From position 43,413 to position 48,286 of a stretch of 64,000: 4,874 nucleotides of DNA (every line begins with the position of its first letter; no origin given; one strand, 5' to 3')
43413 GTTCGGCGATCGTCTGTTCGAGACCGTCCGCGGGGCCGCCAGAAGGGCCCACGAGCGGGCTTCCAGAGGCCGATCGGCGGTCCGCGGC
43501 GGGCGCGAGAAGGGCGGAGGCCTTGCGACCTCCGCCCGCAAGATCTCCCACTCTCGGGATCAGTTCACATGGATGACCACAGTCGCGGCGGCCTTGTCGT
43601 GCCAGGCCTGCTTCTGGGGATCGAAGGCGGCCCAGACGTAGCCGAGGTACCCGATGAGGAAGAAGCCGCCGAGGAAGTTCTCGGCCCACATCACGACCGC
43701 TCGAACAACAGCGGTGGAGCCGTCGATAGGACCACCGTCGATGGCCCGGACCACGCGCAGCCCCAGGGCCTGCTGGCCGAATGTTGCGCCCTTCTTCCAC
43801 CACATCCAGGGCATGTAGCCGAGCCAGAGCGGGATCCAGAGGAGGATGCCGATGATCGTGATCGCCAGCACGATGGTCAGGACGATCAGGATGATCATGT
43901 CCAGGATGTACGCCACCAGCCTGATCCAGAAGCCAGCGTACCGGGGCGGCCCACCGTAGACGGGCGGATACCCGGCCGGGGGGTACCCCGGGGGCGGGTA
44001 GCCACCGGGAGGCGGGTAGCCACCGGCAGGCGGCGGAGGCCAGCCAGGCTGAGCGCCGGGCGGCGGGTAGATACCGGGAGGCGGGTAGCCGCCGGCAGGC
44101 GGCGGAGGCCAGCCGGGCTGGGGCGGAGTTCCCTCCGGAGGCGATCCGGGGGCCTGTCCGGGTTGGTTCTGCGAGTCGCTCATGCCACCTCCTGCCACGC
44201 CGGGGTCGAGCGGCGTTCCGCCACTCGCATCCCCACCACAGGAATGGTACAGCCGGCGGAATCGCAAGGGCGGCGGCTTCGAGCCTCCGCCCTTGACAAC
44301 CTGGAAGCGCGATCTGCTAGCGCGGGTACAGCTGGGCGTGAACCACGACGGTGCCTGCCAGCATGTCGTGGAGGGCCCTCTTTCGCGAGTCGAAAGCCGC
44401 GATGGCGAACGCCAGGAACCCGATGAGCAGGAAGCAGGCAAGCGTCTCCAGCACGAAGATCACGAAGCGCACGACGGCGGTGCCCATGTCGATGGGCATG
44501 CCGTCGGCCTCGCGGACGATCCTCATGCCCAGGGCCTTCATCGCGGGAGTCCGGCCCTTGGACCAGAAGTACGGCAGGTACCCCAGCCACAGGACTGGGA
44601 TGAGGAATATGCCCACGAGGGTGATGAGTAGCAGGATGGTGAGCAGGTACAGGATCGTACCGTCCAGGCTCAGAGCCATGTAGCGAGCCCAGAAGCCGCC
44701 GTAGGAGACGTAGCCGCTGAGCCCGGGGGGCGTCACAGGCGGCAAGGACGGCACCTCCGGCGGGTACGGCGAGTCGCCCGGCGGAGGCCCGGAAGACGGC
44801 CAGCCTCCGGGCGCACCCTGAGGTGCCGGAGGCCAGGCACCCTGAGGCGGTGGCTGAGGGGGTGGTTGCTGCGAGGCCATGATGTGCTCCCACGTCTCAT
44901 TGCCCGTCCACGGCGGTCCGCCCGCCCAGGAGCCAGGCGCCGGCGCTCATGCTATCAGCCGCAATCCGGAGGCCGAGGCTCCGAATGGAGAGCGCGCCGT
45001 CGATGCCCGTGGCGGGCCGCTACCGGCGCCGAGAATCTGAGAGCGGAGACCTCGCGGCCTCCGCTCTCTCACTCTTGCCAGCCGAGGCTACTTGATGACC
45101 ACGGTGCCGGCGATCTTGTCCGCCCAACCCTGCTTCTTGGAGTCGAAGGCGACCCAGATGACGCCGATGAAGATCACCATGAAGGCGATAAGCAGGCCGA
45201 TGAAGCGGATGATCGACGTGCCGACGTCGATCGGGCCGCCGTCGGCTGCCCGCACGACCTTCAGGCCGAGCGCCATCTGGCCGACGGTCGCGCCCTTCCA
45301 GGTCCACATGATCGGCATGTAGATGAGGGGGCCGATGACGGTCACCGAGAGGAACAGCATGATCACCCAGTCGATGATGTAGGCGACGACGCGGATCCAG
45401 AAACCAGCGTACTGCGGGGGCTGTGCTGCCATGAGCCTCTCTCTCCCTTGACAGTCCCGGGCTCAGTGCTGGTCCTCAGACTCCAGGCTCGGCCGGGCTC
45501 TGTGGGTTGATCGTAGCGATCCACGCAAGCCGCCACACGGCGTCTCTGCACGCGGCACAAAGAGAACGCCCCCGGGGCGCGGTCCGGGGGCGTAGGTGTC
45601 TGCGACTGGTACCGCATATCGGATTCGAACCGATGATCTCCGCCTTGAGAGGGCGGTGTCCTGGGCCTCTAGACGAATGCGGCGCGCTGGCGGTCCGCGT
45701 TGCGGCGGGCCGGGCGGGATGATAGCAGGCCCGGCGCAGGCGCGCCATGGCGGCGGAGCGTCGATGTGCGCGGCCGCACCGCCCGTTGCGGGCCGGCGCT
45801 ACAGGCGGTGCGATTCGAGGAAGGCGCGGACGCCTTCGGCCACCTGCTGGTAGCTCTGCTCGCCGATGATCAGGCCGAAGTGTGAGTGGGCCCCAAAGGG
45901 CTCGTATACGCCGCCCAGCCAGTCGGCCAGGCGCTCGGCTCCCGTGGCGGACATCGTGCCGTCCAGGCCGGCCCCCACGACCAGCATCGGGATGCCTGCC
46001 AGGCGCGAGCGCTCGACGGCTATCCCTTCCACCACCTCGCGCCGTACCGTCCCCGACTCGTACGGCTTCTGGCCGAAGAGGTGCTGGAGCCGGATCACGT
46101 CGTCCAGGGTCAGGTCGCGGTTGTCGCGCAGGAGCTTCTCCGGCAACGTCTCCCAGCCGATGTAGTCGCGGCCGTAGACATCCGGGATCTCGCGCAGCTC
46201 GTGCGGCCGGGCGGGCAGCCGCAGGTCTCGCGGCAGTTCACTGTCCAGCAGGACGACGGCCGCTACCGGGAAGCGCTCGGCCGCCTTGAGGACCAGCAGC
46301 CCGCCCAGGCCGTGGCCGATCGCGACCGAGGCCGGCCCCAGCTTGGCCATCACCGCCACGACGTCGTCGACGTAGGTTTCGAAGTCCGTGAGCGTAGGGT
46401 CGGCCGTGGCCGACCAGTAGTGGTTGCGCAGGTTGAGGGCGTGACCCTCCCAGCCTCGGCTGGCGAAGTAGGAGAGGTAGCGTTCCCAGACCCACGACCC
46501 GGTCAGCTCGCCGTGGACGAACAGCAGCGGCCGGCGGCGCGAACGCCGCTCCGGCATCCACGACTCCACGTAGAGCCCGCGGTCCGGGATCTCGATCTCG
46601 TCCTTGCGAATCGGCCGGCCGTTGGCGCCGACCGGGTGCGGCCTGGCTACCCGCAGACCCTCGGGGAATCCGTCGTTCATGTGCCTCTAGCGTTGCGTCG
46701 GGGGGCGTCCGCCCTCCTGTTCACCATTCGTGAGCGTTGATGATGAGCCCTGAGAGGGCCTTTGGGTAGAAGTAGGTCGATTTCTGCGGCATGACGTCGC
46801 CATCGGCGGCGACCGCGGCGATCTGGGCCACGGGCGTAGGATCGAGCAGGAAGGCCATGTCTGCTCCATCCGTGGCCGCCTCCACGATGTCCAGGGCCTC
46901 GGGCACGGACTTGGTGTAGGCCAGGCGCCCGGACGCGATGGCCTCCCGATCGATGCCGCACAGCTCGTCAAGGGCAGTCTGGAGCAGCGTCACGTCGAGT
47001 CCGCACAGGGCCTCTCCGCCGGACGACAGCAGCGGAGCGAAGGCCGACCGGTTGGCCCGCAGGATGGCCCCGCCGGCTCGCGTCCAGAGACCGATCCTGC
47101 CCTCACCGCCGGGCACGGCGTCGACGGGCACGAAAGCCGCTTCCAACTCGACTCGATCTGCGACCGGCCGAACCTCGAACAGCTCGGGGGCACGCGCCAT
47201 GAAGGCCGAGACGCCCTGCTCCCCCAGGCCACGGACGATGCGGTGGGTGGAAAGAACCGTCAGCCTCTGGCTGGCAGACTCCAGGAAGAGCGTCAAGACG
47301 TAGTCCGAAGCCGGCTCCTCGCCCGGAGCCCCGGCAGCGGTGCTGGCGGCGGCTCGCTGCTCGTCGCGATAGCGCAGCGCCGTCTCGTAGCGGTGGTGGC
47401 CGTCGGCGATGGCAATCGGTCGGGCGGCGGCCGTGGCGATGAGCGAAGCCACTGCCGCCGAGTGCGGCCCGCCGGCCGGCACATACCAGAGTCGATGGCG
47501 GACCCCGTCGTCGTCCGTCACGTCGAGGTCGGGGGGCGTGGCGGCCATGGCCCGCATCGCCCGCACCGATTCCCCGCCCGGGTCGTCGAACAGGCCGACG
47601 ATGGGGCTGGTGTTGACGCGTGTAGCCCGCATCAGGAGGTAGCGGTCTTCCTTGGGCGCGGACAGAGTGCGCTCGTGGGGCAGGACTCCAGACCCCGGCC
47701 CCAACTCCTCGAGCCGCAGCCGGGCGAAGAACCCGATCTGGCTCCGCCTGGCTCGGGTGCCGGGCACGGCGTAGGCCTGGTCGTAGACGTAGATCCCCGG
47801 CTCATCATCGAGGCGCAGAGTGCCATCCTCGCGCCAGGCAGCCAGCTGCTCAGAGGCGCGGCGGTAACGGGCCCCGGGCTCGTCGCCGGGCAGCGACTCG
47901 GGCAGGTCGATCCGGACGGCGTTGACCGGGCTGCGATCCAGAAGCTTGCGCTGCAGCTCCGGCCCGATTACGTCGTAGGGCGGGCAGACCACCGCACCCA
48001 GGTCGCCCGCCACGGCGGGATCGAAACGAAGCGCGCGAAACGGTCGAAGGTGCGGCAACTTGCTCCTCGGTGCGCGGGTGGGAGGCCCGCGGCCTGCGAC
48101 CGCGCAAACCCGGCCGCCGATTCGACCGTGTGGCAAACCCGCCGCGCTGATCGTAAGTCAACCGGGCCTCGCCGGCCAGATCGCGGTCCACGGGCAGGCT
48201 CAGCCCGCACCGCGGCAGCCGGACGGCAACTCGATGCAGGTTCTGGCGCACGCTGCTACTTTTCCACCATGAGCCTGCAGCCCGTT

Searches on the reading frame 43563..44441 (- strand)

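Call 57: search_protein_families(library=pfam, proteins=[window:43563-44441:-], max_evalue=0.00001)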
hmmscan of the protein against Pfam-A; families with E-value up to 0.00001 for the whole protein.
window:43563-44441:- (293 aa): 1 family
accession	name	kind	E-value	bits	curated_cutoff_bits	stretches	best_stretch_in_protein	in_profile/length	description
PF06271.18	RDD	-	1.3e-22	81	24.1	1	168-285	1-136/137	RDD family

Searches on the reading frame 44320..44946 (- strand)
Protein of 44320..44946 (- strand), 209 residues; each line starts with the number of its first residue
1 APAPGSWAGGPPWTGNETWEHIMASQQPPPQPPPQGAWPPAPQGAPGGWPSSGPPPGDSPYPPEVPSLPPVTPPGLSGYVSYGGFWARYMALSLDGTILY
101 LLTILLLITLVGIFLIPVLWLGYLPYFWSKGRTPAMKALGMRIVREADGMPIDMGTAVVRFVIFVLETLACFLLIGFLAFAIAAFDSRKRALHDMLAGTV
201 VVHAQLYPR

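Call 56: search_protein_families(library=pfam, proteins=[window:44320-44946:-], max_evalue=0.00001)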
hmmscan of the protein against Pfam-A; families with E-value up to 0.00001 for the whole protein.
window:44320-44946:- (209 aa): 1 family
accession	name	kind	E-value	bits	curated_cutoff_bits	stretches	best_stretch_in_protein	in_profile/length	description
PF06271.18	RDD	-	1.8e-17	64.3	24.1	1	82-198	1-137/137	RDD family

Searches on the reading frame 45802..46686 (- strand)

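Call 56: search_protein_families(library=pfam, proteins=[window:45802-46686:-], max_evalue=0.00001)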
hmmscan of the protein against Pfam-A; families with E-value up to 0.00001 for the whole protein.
window:45802-46686:- (295 aa): 3 families
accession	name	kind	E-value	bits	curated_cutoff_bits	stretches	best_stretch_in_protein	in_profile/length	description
PF00561.26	Abhydrolase_1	-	5.8e-16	59.3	25.8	1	53-173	2-118/245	alpha/beta hydrolase fold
PF12697.13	Abhydrolase_6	-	6.7e-14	53.5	26.3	1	54-269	1-204/217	Alpha/beta hydrolase family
PF12146.15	Hydrolase_4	-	3.8e-06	26.8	27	0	51-147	4-107/239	Serine aminopeptidase, S33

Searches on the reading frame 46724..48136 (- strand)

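Call 56: search_protein_families(library=pfam, proteins=[window:46724-48136:-], max_evalue=0.00001)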
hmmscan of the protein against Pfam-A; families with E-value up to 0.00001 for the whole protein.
window:46724-48136:- (471 aa): 1 family
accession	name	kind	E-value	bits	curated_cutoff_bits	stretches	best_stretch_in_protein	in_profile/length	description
PF06245.16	DUF1015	-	9e-74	248.7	25.8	1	30-355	1-300/325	Protein of unknown function (DUF1015)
